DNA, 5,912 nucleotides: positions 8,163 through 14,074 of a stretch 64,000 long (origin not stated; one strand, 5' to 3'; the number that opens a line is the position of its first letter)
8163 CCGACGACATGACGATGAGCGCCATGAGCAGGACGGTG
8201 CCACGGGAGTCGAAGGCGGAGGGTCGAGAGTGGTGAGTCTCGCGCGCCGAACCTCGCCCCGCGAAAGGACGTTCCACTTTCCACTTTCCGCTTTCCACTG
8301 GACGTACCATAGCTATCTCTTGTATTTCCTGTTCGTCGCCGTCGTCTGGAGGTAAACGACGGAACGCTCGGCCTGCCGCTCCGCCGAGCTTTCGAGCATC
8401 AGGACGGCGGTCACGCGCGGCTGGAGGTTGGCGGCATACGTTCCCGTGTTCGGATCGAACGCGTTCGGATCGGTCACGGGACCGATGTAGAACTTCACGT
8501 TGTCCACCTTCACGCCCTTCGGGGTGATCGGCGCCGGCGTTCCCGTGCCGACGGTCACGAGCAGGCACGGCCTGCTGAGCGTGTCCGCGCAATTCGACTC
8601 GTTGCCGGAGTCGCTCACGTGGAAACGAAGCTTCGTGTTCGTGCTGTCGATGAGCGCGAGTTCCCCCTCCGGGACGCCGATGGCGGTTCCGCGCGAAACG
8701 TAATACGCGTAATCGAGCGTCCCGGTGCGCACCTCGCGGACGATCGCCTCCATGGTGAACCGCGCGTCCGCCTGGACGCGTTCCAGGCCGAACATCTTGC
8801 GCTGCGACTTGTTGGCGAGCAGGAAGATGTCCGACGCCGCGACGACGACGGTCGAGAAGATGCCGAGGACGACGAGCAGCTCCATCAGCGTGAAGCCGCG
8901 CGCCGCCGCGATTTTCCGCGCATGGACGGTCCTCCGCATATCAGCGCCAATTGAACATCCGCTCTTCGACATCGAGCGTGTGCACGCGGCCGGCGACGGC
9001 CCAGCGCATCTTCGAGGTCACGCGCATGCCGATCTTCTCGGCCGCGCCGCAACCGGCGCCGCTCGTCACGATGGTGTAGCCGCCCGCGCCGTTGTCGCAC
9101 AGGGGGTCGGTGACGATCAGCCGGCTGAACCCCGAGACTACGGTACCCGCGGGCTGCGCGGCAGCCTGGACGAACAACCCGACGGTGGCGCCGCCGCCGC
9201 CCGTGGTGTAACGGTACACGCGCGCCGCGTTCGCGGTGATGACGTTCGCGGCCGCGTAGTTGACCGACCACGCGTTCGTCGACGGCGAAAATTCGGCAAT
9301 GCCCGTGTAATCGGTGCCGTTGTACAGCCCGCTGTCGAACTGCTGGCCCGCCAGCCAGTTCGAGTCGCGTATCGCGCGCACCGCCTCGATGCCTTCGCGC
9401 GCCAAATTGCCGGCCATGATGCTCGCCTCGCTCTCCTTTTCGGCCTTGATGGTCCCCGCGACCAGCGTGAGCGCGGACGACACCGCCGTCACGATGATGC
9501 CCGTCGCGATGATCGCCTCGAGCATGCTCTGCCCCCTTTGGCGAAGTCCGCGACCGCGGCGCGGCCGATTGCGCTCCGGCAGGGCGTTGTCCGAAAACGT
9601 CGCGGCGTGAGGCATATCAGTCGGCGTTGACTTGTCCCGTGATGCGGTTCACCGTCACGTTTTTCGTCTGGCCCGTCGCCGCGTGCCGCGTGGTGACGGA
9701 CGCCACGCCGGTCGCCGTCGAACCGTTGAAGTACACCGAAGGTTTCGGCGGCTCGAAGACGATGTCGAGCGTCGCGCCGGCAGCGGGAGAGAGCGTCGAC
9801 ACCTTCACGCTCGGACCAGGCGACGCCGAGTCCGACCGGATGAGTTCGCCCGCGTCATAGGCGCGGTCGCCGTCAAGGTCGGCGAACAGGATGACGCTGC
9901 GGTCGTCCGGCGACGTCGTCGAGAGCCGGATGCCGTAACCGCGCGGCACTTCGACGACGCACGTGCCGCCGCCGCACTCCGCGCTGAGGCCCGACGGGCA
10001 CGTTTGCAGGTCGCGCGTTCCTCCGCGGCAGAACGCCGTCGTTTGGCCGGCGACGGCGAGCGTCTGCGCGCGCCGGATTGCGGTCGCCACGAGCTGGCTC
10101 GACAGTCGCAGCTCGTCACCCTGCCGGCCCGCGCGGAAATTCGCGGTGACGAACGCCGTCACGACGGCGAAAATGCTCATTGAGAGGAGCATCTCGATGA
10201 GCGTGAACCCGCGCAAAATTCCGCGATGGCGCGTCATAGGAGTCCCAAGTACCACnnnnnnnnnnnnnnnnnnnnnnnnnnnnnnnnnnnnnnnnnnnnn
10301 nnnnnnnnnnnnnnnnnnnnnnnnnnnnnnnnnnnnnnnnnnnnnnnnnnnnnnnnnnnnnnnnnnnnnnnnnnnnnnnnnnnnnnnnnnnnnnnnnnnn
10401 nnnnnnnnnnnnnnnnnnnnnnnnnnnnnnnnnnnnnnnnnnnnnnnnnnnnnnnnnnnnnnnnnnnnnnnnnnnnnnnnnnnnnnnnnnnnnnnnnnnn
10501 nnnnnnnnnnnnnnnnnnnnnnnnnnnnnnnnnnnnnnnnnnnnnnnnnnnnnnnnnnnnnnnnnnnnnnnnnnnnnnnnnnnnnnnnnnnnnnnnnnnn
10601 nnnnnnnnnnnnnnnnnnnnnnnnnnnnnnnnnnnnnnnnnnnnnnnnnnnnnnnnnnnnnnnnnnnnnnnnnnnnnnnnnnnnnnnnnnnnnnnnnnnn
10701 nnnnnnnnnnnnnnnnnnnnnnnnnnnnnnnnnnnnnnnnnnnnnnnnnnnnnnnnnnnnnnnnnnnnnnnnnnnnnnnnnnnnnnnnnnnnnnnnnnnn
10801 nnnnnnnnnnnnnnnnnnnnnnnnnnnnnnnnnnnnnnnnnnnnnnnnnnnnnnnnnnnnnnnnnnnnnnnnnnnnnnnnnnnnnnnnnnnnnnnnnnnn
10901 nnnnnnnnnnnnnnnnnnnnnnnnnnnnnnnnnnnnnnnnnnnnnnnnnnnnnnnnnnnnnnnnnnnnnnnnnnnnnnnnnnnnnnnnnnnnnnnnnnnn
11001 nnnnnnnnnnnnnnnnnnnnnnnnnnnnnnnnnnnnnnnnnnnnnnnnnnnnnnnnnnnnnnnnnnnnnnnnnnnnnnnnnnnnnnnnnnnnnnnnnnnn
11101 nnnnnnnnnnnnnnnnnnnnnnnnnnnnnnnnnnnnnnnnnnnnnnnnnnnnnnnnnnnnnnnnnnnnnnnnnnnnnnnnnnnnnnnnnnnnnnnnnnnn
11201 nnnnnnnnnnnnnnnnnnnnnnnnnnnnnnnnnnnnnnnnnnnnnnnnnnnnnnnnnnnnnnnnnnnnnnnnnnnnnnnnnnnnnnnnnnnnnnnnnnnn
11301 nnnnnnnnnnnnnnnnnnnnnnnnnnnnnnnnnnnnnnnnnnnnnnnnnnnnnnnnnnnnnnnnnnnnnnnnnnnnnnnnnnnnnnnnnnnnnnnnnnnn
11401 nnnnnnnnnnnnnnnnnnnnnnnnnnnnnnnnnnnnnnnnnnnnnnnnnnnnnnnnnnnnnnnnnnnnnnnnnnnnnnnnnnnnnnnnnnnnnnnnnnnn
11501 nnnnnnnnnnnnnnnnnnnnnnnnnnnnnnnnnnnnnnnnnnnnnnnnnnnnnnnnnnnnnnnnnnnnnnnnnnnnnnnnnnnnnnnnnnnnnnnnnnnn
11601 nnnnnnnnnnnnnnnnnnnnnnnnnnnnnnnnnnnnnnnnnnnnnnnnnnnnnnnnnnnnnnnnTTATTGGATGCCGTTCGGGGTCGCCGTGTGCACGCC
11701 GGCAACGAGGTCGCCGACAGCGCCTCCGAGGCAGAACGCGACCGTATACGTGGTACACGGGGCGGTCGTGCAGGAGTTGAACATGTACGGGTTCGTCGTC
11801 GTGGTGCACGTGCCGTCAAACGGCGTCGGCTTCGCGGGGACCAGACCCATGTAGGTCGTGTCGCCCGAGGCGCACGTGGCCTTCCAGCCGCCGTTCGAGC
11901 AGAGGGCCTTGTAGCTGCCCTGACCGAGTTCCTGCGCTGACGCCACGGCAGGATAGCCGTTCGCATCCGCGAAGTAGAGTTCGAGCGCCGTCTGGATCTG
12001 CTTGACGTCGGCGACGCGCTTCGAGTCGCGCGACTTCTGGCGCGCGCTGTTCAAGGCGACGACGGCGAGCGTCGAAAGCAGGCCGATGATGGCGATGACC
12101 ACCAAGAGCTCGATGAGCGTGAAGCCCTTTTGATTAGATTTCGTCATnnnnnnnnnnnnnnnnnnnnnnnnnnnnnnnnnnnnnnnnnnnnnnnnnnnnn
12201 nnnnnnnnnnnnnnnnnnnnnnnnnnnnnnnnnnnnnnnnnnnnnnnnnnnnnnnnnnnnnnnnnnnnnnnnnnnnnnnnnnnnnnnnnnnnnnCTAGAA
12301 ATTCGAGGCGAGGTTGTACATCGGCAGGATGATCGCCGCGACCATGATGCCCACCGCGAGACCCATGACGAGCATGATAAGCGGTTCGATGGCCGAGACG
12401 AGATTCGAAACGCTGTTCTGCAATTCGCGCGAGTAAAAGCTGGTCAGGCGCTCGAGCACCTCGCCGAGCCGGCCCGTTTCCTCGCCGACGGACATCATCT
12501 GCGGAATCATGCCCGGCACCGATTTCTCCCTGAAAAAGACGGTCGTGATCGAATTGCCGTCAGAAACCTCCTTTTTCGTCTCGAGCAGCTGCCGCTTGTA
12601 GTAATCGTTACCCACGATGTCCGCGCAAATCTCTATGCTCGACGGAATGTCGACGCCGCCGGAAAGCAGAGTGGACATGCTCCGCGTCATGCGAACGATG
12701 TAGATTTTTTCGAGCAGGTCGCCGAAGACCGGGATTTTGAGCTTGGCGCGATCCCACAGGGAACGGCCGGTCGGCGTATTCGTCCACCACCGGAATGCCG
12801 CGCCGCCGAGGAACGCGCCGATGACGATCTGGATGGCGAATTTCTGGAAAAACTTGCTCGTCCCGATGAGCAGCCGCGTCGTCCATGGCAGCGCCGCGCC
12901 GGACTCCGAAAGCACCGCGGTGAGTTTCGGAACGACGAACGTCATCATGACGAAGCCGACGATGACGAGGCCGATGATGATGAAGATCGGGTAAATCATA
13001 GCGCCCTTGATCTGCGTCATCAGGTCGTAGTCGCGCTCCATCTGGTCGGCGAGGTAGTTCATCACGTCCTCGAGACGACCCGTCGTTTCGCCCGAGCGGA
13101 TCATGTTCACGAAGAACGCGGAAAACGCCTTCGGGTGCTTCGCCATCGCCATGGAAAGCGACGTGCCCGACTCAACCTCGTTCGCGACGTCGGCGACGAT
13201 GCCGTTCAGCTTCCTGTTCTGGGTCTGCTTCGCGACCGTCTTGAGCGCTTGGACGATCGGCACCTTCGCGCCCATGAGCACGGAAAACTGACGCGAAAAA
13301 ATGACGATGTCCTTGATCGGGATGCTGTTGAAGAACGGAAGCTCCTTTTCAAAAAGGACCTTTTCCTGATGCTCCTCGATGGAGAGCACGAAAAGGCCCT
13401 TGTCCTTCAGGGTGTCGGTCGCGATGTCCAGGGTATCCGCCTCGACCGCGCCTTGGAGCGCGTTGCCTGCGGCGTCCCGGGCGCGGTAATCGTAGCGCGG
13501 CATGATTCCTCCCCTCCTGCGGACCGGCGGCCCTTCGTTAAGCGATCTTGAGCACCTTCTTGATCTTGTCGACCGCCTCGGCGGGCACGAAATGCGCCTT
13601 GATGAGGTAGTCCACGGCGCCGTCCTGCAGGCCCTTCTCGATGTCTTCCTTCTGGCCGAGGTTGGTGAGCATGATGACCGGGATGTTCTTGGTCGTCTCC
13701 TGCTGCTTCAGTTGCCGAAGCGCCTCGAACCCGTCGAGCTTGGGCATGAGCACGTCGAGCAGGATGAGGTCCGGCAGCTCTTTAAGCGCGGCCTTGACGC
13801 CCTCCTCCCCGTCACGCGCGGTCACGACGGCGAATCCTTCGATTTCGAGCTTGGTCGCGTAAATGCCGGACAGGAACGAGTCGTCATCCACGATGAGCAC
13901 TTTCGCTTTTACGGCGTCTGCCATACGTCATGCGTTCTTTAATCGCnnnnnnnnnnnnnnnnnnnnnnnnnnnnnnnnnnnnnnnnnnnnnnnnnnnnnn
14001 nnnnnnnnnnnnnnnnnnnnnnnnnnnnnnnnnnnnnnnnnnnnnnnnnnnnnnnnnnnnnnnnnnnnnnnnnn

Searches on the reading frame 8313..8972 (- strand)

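Call 94: search_protein_families(library=pfam, proteins=[window:8313-8972:-], max_evalue=0.01)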
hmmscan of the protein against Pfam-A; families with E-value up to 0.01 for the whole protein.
window:8313-8972:- (219 aa): 1 family
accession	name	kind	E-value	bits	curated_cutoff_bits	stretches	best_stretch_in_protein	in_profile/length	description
PF07963.17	N_methyl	-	2.2e-05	24.3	21.2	1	24-46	4-26/27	Prokaryotic N-terminal methylation motif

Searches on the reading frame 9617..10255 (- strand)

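Call 94: search_protein_families(library=pfam, proteins=[window:9617-10255:-], max_evalue=0.01)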
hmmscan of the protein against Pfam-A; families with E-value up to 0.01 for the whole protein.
window:9617-10255:- (212 aa): 1 family
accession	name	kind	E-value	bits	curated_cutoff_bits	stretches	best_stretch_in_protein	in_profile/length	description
PF07963.17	N_methyl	-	1.8e-06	27.7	21.2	1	15-36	5-26/27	Prokaryotic N-terminal methylation motif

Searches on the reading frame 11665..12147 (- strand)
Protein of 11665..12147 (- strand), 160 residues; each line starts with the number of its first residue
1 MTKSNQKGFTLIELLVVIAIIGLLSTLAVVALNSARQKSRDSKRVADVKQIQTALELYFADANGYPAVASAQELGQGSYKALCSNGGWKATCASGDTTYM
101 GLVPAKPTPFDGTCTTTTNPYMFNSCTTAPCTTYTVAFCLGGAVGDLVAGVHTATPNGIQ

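Call 6: search_protein_families(library=pfam, proteins=[window:11665-12147:-], max_evalue=0.1)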
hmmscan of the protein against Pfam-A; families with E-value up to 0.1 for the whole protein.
window:11665-12147:- (160 aa): 2 families
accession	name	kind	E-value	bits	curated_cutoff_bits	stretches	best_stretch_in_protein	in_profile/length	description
PF07963.17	N_methyl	-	2.4e-10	40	21.2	1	4-28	2-26/27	Prokaryotic N-terminal methylation motif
PF08334.16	T2SSG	-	0.057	13.9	21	1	35-68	5-38/108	Type II secretion system (T2SS), protein G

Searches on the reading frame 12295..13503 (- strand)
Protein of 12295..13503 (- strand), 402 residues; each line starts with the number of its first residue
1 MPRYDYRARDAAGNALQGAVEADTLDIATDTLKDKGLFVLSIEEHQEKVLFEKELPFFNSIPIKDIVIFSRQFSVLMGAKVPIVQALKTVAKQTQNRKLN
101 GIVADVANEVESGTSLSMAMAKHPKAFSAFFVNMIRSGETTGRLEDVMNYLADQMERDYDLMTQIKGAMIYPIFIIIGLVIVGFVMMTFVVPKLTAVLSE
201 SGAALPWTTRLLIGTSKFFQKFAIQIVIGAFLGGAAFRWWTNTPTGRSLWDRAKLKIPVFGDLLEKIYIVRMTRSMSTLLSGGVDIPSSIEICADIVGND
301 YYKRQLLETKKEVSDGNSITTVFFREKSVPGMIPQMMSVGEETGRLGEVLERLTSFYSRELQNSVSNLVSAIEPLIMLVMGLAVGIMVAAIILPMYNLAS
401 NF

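Call 6: search_protein_families(library=pfam, proteins=[window:12295-13503:-], max_evalue=0.1)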
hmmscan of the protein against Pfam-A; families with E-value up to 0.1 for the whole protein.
window:12295-13503:- (402 aa): 1 family
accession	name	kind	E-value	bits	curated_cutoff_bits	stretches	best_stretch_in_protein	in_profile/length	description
PF00482.28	T2SSF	-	1.1e-58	197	25.2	2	69-192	1-125/125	Type II secretion system (T2SS), protein F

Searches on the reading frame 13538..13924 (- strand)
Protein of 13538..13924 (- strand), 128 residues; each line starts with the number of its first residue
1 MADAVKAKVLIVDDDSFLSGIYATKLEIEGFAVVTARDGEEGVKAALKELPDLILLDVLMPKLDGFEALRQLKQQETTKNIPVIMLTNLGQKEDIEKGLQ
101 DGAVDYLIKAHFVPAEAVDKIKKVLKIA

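Call 94: search_protein_families(library=pfam, proteins=[window:13538-13924:-], max_evalue=0.01)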
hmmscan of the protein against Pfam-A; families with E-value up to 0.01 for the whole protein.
window:13538-13924:- (128 aa): 1 family
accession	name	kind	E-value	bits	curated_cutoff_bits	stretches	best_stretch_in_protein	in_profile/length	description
PF00072.30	Response_reg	-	2.7e-25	89.1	30.2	1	9-110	1-100/111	Response regulator receiver domain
